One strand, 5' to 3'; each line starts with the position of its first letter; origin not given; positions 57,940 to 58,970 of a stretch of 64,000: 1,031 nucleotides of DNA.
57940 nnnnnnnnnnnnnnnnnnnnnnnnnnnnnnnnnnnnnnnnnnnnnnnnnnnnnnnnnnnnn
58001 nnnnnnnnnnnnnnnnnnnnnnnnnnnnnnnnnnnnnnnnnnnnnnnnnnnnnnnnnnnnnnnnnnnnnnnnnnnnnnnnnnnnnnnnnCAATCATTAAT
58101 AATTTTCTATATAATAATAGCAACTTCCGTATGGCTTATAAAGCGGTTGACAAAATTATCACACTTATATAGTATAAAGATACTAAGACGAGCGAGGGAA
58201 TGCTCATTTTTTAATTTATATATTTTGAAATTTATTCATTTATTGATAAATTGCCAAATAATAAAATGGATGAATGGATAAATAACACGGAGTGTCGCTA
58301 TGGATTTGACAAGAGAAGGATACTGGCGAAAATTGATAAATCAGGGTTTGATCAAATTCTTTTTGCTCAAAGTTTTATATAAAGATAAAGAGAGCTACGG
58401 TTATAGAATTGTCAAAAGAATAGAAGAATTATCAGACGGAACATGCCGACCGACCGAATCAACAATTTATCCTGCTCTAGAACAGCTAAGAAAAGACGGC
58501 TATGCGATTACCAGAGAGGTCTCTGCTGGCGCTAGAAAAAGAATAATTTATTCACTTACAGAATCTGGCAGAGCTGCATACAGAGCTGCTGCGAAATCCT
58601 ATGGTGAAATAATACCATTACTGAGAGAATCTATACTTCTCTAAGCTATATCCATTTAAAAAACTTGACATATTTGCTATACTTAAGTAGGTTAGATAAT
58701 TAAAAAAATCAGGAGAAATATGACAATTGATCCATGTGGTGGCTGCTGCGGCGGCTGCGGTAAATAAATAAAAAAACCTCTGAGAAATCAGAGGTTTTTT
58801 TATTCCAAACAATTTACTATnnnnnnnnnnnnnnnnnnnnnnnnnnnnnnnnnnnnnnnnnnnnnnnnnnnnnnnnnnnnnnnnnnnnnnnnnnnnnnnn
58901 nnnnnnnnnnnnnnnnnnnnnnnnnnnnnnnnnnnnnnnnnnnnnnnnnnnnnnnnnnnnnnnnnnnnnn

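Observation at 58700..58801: Stand-alone micro-gene encoding a Cys-rich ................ (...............) next to a PadR regulator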

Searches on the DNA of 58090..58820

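Call 45: search_rna_families(source=window, start=58090, end=58820, threshold=evalue, max_evalue=10)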
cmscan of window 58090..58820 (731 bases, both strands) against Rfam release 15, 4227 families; matches with E-value up to 10: 28.
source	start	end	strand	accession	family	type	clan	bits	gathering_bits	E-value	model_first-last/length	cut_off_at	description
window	58694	58804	+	RF00506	Thr_leader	Cis-reg; leader;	-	29.3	55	0.0023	1-118/118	no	Threonine operon leader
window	58719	58804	+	RF01859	Phe_leader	Cis-reg; leader;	-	27.4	55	0.025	1-125/125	no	Phenylalanine leader peptide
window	58702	58802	-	RF01770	rimP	Cis-reg; leader;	-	25.6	47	0.077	29-102/102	no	Gammaprotebacteria rimP leader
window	58731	58806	+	RF02074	STnc240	Gene; sRNA;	-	25.5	55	0.21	1-77/77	no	Enterobacterial sRNA STnc240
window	58701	58805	+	RF02449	ncr1015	Gene; sRNA;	-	25.1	60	0.34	1-121/121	no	Bacillus sRNA ncr1015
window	58732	58803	+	RF00116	C0465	Gene; sRNA;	-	24.8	40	0.044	1-78/78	no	C0465 RNA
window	58761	58820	-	RF02621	BSnc120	Gene; sRNA;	-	24.6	114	0.0036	19-88/88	5'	Brucella sRNA 120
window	58766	58805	-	RF04165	mir-2483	Gene; miRNA;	-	24.4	75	0.032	1-80/80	no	mir-2483 microRNA precursor family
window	58760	58820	-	RF00557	L10_leader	Cis-reg; leader;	-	24.3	44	0.097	66-138/138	5'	Ribosomal protein L10 leader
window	58768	58807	-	RF02495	ohsC_RNA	Gene; antitoxin;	-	24.1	50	0.33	31-77/77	no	Oppression of Hydrophobic ORF by sRNA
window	58767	58820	-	RF01859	Phe_leader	Cis-reg; leader;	-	23.3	55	0.2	74-125/125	5'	Phenylalanine leader peptide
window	58765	58820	-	RF02064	STnc370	Gene; sRNA;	-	23.1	54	1.7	18-71/71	5'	Enterobacterial sRNA STnc370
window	58771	58801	+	RF03535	TEG147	Cis-reg;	-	22.5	56.1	0.086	1-60/60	no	Staphylococcus aureus small RNA TEG147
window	58730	58801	+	RF02083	OrzO-P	Gene; antitoxin;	-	21.8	60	0.56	1-76/76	no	OrzO-P RNA antitoxin family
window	58745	58803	+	RF02495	ohsC_RNA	Gene; antitoxin;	-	21.8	50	0.97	1-77/77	no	Oppression of Hydrophobic ORF by sRNA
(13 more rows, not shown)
